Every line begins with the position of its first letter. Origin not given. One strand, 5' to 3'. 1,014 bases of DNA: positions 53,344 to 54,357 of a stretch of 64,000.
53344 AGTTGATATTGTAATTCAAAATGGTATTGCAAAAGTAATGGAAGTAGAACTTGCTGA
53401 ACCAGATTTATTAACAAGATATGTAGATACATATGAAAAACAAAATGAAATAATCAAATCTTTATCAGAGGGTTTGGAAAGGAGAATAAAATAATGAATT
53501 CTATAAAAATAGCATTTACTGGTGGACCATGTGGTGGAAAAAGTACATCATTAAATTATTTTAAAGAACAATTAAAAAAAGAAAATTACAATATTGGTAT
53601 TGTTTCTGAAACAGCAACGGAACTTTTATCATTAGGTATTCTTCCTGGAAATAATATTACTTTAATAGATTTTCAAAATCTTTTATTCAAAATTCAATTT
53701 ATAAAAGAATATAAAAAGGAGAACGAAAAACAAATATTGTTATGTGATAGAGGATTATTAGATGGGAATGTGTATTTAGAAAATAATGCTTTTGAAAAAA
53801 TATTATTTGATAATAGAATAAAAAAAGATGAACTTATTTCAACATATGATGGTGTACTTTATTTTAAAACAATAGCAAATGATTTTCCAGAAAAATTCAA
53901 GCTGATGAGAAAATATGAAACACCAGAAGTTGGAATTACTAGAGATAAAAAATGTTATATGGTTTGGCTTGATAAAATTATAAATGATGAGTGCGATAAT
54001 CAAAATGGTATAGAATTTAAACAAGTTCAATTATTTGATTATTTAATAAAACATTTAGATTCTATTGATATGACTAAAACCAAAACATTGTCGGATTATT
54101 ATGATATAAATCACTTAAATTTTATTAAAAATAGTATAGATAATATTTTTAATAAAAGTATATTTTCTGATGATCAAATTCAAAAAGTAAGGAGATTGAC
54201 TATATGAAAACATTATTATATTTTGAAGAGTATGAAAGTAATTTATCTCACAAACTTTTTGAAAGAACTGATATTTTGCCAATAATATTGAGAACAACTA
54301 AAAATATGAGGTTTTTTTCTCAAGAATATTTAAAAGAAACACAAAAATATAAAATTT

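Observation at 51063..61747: Uncharacterised, translationally coupled 12-gene cluster: candidate small-molecule pathway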

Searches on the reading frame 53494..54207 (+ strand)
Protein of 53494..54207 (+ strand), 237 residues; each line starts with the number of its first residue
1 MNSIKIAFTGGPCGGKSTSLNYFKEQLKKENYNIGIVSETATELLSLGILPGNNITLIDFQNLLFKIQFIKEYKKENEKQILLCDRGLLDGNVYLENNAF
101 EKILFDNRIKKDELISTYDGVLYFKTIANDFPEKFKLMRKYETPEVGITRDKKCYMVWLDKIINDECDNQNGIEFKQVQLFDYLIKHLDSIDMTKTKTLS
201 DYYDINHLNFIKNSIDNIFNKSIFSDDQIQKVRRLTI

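Call 3: search_protein_families(library=pfam, proteins=[window:53494-54207:+], max_evalue=0.01)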
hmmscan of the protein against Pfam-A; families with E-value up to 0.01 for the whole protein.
window:53494-54207:+ (237 aa): 2 families
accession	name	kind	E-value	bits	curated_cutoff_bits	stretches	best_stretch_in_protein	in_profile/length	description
PF13521.12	AAA_28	-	2.3e-13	51.1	27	1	5-126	1-118/164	AAA domain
PF08433.16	KTI12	-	0.0023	17.9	22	1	6-42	4-40/271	Chromatin associated protein KTI12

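Call 7: search_protein_families(library=ncbifam, proteins=[window:53494-54207:+], max_evalue=0.01)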
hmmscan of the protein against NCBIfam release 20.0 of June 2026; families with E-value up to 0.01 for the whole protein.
window:53494-54207:+ (237 aa): 1 family
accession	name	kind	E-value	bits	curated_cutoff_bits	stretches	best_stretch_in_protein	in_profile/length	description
TIGR00750.1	lao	equivalog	0.0047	16.1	240.75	1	3-55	34-86/300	methylmalonyl Co-A mutase-associated GTPase MeaB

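Call 18: search_protein_families(library=padloc, proteins=[window:53494-54207:+], max_evalue=0.01)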
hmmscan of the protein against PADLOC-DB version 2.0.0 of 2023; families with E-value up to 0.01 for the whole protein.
window:53494-54207:+ (237 aa): 0 families

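Call 19: search_solved_structures(query=window:53494-54207:+, max_evalue=1)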
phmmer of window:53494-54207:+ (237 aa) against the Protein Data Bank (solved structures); distinct sequences matched with E-value up to 1: 4.
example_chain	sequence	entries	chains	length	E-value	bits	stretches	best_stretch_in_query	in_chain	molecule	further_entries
7mcc_A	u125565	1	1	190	0.0024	20.8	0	34-81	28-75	AI-designed TIM-barrel F2C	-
7smj_A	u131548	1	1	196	0.0026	20.7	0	34-81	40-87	AI-designed TIM-barrel F2N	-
5cqv_A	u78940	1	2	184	0.17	14.8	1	108-182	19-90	Uncharacterized protein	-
7r39_A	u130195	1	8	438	0.58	13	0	92-124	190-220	Adenosylhomocysteinase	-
